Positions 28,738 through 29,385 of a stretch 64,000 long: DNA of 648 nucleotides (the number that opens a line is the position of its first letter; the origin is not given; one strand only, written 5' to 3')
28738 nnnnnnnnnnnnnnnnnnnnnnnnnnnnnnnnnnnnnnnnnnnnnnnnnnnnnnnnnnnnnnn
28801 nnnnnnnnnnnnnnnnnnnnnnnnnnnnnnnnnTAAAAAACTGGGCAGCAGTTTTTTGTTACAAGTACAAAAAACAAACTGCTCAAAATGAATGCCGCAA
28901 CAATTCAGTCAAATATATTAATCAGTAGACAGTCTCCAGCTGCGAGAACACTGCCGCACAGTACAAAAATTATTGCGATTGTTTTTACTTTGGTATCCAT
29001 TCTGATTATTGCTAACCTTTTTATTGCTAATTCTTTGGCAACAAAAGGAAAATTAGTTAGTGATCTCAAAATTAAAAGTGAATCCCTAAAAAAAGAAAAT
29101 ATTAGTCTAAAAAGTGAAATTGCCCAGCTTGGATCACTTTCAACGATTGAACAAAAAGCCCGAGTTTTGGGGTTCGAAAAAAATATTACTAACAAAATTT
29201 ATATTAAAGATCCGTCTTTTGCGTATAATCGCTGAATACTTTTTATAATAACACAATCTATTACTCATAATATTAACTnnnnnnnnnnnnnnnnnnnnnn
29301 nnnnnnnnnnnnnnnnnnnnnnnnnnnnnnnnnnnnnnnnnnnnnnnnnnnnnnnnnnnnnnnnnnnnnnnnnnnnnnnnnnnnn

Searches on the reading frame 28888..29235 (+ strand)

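Call 11: search_protein_families(library=pfam, proteins=[window:28888-29235:+], max_evalue=0.001)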
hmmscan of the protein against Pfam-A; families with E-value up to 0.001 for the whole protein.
window:28888-29235:+ (115 aa): 2 families
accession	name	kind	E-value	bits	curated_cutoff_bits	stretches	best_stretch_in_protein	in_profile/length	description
PF04977.20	DivIC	-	1.6e-05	25.1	28.9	1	57-98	26-69/80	Septum formation initiator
PF02183.23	HALZ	-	0.00085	19.9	28.1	0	59-83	16-40/43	Homeobox associated leucine zipper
